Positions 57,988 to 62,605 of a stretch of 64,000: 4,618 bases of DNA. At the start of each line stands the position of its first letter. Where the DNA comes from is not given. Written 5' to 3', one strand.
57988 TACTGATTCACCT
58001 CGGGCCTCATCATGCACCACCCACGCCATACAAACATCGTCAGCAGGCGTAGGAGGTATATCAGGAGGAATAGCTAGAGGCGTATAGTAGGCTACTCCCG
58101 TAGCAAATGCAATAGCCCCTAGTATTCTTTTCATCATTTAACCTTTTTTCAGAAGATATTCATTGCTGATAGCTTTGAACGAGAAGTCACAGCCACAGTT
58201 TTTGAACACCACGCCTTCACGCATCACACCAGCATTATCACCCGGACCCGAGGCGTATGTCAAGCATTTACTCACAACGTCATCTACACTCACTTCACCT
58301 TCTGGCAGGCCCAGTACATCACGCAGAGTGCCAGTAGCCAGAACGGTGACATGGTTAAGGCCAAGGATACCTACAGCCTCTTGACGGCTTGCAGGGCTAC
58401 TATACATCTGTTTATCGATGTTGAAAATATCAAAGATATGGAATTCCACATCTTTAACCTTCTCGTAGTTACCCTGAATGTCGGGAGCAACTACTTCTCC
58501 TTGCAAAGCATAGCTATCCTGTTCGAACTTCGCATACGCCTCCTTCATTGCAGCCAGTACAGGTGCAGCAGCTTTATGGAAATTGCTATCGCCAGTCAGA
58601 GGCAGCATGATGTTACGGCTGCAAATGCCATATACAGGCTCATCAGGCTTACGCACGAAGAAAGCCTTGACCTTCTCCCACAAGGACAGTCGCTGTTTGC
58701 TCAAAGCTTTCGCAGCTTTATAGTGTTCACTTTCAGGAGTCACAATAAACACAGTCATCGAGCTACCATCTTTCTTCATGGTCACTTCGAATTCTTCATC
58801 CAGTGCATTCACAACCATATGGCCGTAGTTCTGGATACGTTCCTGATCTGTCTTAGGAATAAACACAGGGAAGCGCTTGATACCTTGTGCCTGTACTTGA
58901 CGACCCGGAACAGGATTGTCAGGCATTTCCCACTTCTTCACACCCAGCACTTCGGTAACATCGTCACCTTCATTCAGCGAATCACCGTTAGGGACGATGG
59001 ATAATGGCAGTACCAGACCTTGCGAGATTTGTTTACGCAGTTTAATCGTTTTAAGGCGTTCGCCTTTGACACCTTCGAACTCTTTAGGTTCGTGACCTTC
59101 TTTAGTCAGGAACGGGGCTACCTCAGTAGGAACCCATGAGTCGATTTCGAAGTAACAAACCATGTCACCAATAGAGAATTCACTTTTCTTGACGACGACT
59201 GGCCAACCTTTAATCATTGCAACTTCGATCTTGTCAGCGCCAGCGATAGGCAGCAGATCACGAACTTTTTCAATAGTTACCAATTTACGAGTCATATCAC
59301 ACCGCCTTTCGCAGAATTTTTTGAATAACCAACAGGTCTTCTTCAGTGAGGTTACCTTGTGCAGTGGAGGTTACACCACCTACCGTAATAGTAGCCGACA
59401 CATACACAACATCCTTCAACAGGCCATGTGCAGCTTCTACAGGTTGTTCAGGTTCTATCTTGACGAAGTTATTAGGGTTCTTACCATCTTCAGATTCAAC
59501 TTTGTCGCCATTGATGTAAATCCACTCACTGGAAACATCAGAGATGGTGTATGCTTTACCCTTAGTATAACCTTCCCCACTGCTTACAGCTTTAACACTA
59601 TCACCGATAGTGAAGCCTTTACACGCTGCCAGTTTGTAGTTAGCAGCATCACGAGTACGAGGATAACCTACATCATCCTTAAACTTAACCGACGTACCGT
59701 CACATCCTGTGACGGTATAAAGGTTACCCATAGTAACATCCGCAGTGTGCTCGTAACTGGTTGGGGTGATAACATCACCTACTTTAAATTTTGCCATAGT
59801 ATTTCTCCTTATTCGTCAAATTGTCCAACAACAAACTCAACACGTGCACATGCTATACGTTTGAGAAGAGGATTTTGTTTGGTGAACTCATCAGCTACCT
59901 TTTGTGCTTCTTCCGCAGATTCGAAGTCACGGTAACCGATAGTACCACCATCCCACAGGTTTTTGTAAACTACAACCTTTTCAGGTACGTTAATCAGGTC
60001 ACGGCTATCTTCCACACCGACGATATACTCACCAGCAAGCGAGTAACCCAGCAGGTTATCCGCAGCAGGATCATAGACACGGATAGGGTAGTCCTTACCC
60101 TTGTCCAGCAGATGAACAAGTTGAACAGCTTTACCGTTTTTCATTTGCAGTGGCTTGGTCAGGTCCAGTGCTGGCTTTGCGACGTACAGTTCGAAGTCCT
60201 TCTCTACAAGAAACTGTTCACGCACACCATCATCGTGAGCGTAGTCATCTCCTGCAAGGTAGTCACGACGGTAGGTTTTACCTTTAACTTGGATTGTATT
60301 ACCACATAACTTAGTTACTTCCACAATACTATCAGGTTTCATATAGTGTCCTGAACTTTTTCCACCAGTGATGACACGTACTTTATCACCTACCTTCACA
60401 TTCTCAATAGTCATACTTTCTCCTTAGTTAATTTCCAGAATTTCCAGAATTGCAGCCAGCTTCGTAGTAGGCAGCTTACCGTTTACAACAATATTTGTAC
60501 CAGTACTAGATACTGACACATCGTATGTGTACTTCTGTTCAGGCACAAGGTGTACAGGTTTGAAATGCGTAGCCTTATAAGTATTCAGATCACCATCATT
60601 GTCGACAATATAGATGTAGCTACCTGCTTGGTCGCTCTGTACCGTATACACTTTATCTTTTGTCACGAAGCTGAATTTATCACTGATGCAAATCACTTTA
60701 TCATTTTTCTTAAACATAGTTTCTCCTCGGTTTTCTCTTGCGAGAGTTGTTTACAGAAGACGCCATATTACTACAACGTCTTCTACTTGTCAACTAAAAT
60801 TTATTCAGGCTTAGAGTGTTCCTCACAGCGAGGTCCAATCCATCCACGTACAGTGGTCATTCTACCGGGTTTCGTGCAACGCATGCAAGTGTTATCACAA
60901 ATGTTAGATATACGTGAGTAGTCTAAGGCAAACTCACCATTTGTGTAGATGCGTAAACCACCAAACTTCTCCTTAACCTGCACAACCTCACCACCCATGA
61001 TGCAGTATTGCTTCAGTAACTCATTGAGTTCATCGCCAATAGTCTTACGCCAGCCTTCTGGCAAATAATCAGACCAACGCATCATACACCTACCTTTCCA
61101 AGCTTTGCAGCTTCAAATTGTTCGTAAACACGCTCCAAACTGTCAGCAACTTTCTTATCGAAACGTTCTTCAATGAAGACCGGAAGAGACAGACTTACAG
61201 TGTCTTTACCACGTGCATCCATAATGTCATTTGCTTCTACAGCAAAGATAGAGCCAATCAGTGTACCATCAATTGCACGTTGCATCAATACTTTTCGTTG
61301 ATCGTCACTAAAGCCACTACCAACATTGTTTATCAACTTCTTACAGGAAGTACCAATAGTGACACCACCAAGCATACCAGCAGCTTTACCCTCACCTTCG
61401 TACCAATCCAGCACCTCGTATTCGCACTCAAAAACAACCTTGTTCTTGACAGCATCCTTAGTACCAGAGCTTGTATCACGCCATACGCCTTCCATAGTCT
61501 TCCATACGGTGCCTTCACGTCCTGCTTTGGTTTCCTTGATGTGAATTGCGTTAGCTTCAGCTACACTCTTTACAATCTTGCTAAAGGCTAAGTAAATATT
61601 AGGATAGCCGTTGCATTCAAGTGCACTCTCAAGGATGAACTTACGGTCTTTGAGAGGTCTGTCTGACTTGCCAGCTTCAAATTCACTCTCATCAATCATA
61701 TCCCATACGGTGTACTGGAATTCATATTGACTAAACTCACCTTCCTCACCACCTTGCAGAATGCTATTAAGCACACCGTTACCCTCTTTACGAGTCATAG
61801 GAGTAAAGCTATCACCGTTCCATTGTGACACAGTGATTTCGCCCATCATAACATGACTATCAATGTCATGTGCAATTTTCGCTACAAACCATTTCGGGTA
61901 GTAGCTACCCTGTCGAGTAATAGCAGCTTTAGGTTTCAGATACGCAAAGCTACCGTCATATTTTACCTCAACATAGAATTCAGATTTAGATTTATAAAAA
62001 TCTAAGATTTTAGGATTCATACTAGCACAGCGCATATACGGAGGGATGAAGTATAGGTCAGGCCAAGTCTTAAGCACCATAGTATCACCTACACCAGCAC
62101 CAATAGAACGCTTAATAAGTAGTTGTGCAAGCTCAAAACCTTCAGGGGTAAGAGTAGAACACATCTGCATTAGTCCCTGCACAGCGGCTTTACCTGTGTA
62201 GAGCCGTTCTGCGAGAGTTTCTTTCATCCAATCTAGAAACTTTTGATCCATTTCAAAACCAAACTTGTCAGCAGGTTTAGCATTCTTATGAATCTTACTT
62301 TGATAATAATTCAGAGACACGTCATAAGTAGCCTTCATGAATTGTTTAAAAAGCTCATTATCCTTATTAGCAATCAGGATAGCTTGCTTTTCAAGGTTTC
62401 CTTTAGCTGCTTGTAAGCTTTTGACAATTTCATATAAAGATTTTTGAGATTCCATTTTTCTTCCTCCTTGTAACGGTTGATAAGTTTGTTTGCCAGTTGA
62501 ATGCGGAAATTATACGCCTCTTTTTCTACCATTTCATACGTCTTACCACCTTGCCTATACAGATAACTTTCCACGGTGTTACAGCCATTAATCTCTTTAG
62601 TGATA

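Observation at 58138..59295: RNA-ligase-like nucleotidyltransferase with tRNA-binding-type OB domain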

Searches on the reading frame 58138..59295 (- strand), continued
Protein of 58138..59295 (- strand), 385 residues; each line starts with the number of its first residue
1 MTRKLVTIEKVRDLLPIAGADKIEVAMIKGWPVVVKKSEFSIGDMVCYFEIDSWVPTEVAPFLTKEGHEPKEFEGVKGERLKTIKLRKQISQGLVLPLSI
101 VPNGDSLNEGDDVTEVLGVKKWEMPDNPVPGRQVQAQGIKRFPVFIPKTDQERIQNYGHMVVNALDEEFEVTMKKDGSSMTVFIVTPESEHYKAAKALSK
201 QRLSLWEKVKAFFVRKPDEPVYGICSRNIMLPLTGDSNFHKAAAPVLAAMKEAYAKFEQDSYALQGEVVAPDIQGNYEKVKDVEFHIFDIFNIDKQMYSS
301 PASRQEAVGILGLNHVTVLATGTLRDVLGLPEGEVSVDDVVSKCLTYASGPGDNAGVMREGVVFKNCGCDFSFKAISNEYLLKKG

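Call 57: find_related_loci(query=A1, collection=viral_contigs, flank=10000)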
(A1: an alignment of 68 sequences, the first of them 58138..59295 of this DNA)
Query A1 (385 aa) in viral_contigs; peptide patterns used: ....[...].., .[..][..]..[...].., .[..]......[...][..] (x = any residue, [..] = any of these).
599 stretches matched a pattern (row limit reached: there are more); 536 encode a relative of the query (tblastn E <= 1e-3); the best 80 are kept; 80 distinct loci.
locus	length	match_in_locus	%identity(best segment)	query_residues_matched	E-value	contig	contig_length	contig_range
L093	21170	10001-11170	61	1-384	1e-155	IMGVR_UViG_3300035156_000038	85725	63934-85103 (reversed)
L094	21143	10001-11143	59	1-385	2e-146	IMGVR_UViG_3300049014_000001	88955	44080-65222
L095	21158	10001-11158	57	2-385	2e-141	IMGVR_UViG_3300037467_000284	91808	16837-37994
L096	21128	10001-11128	57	3-385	8e-137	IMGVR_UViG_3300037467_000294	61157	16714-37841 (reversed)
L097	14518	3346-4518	54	1-384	2e-121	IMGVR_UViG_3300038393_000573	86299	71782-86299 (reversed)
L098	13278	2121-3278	49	1-385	8e-115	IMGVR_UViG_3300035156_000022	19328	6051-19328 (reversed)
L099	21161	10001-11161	50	1-385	9e-111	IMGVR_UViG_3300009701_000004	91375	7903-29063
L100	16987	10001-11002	45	1-384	2e-91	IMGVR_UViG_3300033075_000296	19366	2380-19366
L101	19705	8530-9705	45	3-384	2e-91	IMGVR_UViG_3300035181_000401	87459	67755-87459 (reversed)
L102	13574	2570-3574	43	3-384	4e-88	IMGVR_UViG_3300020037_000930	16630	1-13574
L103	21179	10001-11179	46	3-384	2e-87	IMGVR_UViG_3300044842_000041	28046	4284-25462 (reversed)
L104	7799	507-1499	46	1-384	4e-87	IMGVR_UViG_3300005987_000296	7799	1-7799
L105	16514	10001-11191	42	3-384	7e-86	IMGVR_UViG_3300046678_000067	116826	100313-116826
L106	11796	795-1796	43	1-384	1e-85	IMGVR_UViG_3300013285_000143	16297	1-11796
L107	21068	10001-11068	42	2-385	6e-85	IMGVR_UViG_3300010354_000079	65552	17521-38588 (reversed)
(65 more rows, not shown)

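Call 67: find_encoding_contigs(protein=P0018, flank=10000, max_places=1)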
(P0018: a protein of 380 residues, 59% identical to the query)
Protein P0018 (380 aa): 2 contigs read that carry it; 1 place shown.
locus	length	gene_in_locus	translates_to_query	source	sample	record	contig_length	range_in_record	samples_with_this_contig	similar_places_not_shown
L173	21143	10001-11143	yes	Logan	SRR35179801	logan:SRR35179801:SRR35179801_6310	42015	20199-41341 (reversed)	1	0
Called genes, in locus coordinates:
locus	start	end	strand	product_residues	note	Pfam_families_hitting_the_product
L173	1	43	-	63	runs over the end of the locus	-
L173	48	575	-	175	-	-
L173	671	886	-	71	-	-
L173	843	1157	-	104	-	-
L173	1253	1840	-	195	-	-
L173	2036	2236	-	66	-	-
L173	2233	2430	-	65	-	-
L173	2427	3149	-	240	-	-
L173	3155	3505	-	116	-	-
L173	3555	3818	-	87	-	-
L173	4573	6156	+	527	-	PF00657:Lipase_GDSL (weak)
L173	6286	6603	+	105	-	-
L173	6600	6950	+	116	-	PF24203:Phage_ProQ_C_like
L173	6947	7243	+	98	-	-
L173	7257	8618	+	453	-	PF01068:DNA_ligase_A_M, PF14743:DNA_ligase_OB_2 (weak)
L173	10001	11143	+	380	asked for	PF21189:PHA02142, PF09414:RNA_ligase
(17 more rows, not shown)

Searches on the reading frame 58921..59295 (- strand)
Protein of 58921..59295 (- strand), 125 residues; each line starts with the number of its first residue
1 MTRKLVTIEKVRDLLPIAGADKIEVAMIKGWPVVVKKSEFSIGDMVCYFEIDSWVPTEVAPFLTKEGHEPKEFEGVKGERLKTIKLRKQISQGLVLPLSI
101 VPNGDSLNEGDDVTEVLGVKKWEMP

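Call 54: search_protein_families(library=pfam, proteins=[window:58921-59295:-], max_evalue=10)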
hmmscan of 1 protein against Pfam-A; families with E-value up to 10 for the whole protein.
window:58921-59295:- (125 aa): 2 families
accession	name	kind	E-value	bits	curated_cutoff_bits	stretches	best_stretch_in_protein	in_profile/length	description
PF21189.3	PHA02142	-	2.9e-30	105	27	1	5-98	1-92/92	PHA02142 OB-fold domain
PF23183.1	bHLH_NPAS4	-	0.15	12.5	27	1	6-22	18-34/54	NPAS4 bHLH domain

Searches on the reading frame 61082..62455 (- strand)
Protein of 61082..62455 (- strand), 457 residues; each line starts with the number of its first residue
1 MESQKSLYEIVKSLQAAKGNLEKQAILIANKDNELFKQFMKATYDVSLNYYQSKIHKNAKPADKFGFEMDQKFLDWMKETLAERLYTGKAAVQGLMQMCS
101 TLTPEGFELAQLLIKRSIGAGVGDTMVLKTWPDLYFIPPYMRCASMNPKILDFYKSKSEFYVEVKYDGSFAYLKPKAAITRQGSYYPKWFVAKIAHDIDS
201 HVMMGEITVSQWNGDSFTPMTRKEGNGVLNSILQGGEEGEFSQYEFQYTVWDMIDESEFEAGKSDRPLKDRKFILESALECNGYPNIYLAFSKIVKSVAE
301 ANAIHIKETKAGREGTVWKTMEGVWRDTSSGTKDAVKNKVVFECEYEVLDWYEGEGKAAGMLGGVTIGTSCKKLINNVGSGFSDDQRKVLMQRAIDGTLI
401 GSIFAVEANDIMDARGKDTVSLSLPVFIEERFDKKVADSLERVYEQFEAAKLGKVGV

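Call 3: search_protein_families(library=pfam, proteins=[window:61082-62455:-], max_evalue=0.01)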
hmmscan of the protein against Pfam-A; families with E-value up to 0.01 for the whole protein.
window:61082-62455:- (457 aa): 2 families
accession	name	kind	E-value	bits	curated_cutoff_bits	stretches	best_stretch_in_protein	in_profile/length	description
PF01068.26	DNA_ligase_A_M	-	3.5e-06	27.3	26.2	1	156-330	18-196/204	ATP dependent DNA ligase domain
PF14743.12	DNA_ligase_OB_2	-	1.6e-05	25.3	28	1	353-408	1-48/66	DNA ligase OB-like domain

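Call 4: search_protein_families(library=phrogs, proteins=[window:61082-62455:-], max_evalue=0.001)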
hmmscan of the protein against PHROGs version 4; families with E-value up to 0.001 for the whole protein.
window:61082-62455:- (457 aa): 1 family
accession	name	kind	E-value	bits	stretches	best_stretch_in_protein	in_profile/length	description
phrog_114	-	DNA, RNA and nucleotide metabolism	3.3e-92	311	1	1-451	85-518/634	ATP-dependent DNA ligase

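Call 8: search_protein_families(library=ncbifam, proteins=[window:61082-62455:-], max_evalue=0.01)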
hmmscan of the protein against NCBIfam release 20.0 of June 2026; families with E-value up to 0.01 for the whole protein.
window:61082-62455:- (457 aa): 3 families
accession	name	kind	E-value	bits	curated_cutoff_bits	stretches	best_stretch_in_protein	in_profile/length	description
NF006592.0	PRK09125.1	equivalog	4.4e-14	52.2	200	1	157-388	43-249/283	DNA ligase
TIGR02779.1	NHEJ_ligase_lig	equivalog_domain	3.4e-08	33.1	227.75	1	157-393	13-240/302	non-homologous end-joining DNA ligase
NF007210.0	PRK09632.1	equivalog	2.3e-06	26.2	989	1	159-398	495-720/781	ATP-dependent DNA ligase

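Call 38: search_solved_structures(query=window:61082-62455:-, max_evalue=0.01)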
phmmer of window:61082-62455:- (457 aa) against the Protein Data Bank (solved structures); distinct sequences matched with E-value up to 0.01: 9.
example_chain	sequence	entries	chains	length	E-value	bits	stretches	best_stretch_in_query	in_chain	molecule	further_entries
6dt1_A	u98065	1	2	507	4.8e-32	114.5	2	221-448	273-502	DNA ligase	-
5wfy_A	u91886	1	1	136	4.5e-13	52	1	10-134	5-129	DNA ligase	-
4d05_A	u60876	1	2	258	7.5e-07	31.5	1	158-389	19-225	ATP-DEPENDENT DNA LIGASE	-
4eq5_A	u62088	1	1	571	4.4e-05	25.6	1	264-386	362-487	DNA ligase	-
2cfm_A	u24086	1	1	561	7.5e-05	24.9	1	265-387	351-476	THERMOSTABLE DNA LIGASE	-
9df9_A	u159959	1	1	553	0.0002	23.5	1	268-448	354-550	DNA ligase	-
9dfa_A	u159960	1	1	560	0.00071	21.7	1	268-448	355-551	DNA ligase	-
3rr5_A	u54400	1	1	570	0.0019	20.2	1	270-387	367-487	DNA ligase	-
8u6x_A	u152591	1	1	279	0.0067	18.4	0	306-387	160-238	DNA ligase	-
